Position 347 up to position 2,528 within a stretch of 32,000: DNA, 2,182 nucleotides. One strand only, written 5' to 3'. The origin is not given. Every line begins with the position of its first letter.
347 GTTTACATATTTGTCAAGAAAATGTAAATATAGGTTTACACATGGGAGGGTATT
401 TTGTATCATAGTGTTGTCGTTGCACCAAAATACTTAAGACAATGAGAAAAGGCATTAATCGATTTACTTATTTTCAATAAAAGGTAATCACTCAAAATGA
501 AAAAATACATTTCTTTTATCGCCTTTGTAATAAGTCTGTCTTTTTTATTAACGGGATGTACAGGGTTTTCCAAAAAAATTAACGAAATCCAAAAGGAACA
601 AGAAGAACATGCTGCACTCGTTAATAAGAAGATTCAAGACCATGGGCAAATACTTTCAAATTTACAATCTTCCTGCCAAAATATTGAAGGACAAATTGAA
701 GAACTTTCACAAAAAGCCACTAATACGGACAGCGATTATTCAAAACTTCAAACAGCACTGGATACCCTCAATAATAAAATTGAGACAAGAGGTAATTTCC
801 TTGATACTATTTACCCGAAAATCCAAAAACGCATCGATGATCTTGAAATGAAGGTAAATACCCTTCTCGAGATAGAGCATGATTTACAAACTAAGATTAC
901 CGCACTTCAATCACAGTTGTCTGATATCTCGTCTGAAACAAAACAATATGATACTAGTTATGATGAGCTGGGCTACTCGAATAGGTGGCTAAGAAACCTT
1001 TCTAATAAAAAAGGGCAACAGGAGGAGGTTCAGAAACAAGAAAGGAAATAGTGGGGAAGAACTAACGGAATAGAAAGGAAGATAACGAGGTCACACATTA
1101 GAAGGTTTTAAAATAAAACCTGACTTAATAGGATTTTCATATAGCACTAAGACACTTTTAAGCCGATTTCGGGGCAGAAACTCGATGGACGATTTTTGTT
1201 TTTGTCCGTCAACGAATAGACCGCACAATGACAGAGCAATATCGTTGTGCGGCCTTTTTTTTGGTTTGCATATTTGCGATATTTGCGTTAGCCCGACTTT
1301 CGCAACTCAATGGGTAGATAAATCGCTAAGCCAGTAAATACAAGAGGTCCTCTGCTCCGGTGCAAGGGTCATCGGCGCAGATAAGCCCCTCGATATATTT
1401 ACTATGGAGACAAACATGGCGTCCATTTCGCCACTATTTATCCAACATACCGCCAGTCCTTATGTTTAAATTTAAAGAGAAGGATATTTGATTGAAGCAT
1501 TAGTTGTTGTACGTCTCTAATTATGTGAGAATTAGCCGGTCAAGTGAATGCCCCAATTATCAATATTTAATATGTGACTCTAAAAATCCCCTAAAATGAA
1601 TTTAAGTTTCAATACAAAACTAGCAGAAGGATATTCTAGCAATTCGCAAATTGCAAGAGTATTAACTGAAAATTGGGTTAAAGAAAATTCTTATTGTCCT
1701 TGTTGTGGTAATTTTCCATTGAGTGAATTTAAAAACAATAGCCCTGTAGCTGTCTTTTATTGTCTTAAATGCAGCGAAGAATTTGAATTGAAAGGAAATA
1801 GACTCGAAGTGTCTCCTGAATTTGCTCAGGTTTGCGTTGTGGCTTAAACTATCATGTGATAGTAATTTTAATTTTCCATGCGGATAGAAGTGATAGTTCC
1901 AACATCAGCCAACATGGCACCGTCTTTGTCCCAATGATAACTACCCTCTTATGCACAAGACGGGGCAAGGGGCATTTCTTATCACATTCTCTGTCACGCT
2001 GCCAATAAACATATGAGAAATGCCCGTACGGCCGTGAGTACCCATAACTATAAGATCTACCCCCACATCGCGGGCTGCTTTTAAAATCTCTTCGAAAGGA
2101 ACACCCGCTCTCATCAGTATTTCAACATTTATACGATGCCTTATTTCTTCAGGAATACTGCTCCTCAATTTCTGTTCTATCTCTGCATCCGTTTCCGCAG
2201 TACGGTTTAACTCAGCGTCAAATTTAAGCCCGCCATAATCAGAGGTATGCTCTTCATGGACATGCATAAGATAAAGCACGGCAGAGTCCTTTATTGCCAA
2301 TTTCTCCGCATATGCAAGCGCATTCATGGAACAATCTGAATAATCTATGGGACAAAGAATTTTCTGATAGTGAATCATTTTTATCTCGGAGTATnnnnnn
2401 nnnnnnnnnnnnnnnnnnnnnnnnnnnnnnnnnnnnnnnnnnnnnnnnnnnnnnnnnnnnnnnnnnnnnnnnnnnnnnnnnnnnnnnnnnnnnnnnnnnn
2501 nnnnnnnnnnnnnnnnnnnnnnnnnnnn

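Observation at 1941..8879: Tandemly duplicated module: secreted acidic-repeat ectodomain fused to a CPA2 antiporter, followed by a USP gene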

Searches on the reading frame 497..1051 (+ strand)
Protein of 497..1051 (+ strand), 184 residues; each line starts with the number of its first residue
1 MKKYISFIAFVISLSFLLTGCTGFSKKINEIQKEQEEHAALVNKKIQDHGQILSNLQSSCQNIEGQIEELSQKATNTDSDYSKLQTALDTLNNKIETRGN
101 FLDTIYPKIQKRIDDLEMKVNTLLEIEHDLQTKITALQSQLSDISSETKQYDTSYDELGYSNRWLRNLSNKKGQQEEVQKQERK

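Call 40: search_protein_families(library=pfam, proteins=[window:497-1051:+], max_evalue=0.001)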
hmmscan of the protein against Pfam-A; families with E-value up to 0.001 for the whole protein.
window:497-1051:+ (184 aa): 11 families
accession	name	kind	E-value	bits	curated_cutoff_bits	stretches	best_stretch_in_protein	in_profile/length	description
PF07889.17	DUF1664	-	8.3e-07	29.5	34.6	1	84-159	39-114/124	Protein of unknown function (DUF1664)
PF06419.17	COG6_N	-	2.5e-05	24.8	27.4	0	37-103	33-99/114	Conserved oligomeric complex COG6, N-terminal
PF04513.17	Baculo_PEP_C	-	0.00018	22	38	0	83-147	35-100/140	Baculovirus polyhedron envelope protein, PEP, C terminus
PF14362.11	DUF4407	-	0.00024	20.9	31.3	1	8-156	92-233/297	Domain of unknown function (DUF4407)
PF10805.13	DUF2730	-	0.00032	21.2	24.9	0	107-152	43-90/102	Protein of unknown function (DUF2730)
PF11932.13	DUF3450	-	0.00032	20.5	32.6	1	16-147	8-141/241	Protein of unknown function (DUF3450)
PF16888.10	YwqH-like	-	0.00034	21.3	33.7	0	24-96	43-119/123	YwqH-like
PF24423.1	OVT1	-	0.00037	21.3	30.9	0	102-181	6-86/100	Major antigen, helical domain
PF05531.17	NPV_P10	-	0.00038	21.3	29.8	0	122-171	5-57/75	Nucleopolyhedrovirus P10 protein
PF08287.16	DASH_Spc19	-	0.0007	20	26.3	1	98-178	54-138/155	Spc19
PF07200.18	Mod_r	-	0.00079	19.9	30.1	0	91-158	11-80/146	Modifier of rudimentary (Mod(r)) protein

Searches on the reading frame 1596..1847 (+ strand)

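Call 40: search_protein_families(library=pfam, proteins=[window:1596-1847:+], max_evalue=0.001)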
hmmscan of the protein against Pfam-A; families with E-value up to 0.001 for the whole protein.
window:1596-1847:+ (83 aa): 1 family
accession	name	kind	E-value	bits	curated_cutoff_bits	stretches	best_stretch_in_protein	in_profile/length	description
PF06044.18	DpnI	-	1.2e-28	100.4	26.7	1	1-69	1-69/183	Dam-replacing family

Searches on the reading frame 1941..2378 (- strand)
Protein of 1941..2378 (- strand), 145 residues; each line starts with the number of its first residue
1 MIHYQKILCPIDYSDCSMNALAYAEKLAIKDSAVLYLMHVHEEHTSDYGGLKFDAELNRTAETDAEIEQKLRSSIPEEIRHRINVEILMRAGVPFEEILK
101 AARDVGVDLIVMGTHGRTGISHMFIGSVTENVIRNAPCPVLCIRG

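Call 3: search_protein_families(library=pfam, proteins=[window:1941-2378:-], max_evalue=0.1)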
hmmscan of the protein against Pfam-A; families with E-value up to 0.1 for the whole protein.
window:1941-2378:- (145 aa): 1 family
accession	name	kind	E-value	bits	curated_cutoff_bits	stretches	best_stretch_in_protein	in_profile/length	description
PF00582.32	Usp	-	1.1e-35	123.7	24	1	4-144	2-141/141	Universal stress protein family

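Call 5: search_protein_families(library=ncbifam, proteins=[window:1941-2378:-], max_evalue=0.1)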
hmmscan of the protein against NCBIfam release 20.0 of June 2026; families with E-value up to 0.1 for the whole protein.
window:1941-2378:- (145 aa): 4 families
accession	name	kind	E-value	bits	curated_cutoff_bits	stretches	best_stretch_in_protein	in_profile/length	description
NF011581.0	PRK15005.1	equivalog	1.1e-12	48.3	166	1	4-144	2-144/144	universal stress protein UspF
NF008380.0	PRK11175.1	equivalog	2e-11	43.4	227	1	87-144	243-300/313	universal stress protein UspE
NF012000.0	PRK15456.1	equivalog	2.4e-09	37.3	189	1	4-144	2-142/142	universal stress protein UspG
NF011698.0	PRK15118.1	equivalog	0.023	14.8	202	1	3-115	2-112/144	universal stress protein UspA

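Call 70: find_homologous_proteins(query=window:1941-2378:-, max_evalue=1e-8)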
Query window:1941-2378:- (145 aa): 4267 proteins with E <= 1e-8 among 4389 candidates; the best 120 are listed.
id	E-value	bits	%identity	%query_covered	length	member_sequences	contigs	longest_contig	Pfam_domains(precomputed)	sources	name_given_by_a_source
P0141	8.4e-91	319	100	100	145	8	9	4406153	PF00582.33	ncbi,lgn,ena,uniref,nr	ncbi:universal stress protein [Candidatus Kuenenia stuttgartiensis]|uniref:Universal stress protein 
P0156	2.0e-75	270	86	100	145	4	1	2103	PF00582.33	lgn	-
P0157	7.2e-74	265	83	100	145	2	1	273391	PF00582.33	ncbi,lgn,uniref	ncbi:universal stress protein [Candidatus Kuenenia sp.]|uniref:universal stress protein n=1 Tax=Cand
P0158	4.2e-66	239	77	99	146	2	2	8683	PF00582.33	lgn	-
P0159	2.0e-65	237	76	99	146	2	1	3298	PF00582.33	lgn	-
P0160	2.9e-65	237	77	100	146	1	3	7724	PF00582.33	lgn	-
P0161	1.1e-64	235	76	100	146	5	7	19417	PF00582.33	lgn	-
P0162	1.4e-64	234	76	100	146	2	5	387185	PF00582.33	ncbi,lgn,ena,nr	ncbi:MAG: universal stress protein [Planctomycetia bacterium]|nr:universal stress protein [Planctomy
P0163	2.8e-64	234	75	100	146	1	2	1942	PF00582.33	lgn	-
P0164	7.2e-64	232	75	100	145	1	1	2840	PF00582.33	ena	-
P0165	1.5e-63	231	74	100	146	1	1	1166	PF00582.33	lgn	-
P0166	1.6e-63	231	75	100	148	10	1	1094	PF00582.33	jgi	-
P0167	2.5e-63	230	76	100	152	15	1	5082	PF00582.33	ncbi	-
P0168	2.7e-63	230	75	100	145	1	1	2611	PF00582.33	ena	-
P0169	7.4e-63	229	74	100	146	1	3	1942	PF00582.33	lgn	-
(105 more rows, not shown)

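Call 74: find_encoding_contigs(protein=window:1941-2378:-, flank=10000, max_places=3)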
Protein window:1941-2378:- (145 aa): 19 contigs read that carry it; 3 places shown.
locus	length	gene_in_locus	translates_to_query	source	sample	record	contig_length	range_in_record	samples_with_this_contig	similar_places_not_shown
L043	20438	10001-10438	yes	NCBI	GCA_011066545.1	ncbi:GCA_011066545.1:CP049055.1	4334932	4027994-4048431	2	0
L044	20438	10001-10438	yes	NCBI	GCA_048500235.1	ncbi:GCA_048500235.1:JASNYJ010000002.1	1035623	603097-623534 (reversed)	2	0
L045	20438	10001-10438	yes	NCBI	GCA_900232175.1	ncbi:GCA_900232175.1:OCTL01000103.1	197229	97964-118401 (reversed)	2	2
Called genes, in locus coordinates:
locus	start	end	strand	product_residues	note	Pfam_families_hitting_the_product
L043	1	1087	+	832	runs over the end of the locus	PF00999:Na_H_Exchanger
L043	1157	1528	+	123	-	PF00582:Usp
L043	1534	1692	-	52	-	-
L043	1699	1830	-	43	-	-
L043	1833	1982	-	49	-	-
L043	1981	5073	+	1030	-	PF00999:Na_H_Exchanger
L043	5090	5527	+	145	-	PF00582:Usp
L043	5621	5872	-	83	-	PF06044:DpnI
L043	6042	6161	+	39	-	-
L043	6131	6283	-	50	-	-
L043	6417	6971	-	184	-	PF07889:DUF1664 (faint)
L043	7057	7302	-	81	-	-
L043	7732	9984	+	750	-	PF00999:Na_H_Exchanger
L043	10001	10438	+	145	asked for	PF00582:Usp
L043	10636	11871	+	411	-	PF03702:AnmK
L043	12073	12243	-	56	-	-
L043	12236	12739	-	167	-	PF19502:DUF6036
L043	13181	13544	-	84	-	-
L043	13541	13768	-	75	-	PF04255:DUF433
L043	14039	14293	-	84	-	PF05016:ParE_toxin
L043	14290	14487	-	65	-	-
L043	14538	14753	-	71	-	-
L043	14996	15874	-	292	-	-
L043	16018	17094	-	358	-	PF04326:SLFN_AlbA_2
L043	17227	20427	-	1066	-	PF02384:N6_Mtase (faint), PF01170:UPF0020 (faint), PF20473:MmeI_Mtase (weak), PF07669:Eco57I, PF12950:TaqI_C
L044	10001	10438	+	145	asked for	PF00582:Usp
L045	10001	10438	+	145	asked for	PF00582:Usp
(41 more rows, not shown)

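Call 90: search_protein_families(library=pfam, proteins=[L043:7732-9984:+], max_evalue=0.01)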
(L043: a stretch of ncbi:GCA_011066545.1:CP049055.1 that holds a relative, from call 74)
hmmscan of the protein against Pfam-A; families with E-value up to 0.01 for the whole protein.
L043:7732-9984:+ (750 aa): 1 family
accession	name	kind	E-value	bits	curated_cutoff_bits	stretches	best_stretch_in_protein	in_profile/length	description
PF00999.27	Na_H_Exchanger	-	3.6e-44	151.6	26.2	1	348-725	3-373/375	Sodium/hydrogen exchanger, transmembrane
